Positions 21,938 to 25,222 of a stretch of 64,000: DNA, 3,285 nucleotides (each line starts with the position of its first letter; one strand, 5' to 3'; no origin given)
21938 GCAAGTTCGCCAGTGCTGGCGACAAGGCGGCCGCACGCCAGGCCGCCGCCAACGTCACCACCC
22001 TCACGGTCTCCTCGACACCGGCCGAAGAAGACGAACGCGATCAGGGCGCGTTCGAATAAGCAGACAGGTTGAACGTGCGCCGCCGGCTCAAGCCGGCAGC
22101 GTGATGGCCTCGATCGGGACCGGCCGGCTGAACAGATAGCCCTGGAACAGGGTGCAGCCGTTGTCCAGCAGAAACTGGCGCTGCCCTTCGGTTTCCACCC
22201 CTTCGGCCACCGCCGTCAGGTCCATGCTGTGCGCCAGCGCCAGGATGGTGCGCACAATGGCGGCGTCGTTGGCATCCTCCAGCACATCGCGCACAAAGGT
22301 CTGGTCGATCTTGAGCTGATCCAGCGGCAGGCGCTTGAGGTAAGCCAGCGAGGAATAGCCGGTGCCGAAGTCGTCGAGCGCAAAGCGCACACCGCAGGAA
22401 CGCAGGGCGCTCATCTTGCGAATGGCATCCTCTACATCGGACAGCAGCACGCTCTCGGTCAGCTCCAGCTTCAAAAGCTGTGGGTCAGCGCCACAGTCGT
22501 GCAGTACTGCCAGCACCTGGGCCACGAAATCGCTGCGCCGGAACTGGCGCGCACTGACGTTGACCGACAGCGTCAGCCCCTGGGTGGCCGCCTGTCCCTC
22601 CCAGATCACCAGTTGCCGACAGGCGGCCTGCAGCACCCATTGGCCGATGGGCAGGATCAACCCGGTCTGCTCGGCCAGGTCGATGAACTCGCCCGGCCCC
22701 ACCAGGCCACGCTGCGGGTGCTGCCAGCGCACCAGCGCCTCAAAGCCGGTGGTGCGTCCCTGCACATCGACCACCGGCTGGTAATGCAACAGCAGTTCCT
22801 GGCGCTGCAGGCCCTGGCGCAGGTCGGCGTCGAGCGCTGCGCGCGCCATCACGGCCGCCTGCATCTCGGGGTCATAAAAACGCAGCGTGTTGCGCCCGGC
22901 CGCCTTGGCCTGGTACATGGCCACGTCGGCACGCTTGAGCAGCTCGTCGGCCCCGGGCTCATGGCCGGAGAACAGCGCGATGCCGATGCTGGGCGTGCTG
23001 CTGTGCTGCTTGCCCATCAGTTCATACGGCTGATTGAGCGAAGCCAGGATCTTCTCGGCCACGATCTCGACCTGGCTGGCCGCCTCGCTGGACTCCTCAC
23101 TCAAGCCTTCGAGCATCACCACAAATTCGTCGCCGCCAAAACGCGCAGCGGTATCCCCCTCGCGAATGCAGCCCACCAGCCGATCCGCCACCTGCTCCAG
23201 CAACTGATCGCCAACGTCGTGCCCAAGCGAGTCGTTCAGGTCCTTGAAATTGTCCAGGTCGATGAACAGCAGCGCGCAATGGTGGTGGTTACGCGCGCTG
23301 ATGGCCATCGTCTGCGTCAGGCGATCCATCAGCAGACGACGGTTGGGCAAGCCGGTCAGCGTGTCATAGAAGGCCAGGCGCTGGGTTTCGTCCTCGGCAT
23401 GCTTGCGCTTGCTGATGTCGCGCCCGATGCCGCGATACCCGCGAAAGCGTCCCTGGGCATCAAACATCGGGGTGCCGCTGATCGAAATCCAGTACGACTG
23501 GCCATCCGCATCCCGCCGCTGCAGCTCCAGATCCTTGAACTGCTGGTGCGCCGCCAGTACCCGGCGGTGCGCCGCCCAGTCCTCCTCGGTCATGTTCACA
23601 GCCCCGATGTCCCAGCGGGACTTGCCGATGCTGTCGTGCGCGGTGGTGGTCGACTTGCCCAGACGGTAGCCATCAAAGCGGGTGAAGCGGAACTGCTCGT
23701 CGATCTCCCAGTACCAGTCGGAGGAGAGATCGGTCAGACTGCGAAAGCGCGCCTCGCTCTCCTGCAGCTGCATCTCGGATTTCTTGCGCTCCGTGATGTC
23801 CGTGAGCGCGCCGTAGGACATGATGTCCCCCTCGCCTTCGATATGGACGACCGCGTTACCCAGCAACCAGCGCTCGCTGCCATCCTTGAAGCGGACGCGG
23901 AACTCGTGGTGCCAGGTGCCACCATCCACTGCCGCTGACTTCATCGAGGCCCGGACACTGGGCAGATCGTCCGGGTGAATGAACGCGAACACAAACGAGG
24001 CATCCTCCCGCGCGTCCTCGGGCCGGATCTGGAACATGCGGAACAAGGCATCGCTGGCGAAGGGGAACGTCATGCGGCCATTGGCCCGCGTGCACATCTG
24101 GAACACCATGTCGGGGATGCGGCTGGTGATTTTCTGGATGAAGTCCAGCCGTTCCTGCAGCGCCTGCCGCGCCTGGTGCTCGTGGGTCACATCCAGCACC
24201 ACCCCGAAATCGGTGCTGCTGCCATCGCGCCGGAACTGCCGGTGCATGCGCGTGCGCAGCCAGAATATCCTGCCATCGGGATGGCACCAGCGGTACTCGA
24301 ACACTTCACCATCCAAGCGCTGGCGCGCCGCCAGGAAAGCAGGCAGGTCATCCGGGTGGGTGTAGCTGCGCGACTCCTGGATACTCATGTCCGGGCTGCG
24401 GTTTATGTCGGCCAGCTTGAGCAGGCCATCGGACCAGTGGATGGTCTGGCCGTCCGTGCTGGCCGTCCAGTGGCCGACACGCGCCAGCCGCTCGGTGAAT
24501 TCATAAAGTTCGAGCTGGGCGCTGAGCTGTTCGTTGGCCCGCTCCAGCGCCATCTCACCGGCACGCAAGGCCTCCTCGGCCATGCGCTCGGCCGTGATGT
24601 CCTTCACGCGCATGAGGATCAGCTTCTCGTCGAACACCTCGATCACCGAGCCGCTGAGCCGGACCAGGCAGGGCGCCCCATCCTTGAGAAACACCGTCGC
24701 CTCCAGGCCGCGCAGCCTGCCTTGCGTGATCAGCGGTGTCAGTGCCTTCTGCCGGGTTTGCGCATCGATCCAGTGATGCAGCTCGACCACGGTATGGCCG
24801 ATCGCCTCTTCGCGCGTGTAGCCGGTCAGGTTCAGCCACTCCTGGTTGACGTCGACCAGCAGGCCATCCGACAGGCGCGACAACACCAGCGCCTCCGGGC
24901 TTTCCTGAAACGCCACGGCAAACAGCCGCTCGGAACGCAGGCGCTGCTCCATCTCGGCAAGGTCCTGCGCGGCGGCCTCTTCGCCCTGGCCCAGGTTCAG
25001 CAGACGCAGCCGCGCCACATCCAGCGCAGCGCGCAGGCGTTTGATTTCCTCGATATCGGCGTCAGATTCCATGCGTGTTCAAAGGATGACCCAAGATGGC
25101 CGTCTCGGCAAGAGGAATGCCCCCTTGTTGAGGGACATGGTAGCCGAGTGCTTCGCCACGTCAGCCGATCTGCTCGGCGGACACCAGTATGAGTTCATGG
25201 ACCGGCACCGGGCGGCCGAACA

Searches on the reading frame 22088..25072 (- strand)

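Call 73: search_protein_families(library=pfam, proteins=[window:22088-25072:-], max_evalue=0.001)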
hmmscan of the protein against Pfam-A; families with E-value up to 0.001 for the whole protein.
window:22088-25072:- (994 aa): 7 families
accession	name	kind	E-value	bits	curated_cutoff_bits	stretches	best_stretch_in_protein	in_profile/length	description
PF00563.25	EAL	-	4.7e-71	239.3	31.3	1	749-984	2-236/236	EAL domain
PF00990.26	GGDEF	-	5.2e-49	166.5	23.8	1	567-728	1-160/161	Diguanylate cyclase, GGDEF domain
PF08447.18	PAS_3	-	4.8e-37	126.5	25.6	3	338-417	3-82/89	PAS fold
PF13426.13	PAS_9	-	9.3e-26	90.5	27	2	60-160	2-102/103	PAS domain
PF00989.32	PAS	-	3.7e-18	66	22.6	1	54-159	6-113/113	PAS fold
PF08448.16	PAS_4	-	1.2e-13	51.7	23.1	1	502-557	56-109/110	PAS fold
PF13188.13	PAS_8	-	3.9e-07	30.2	21.8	1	50-102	2-53/65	PAS domain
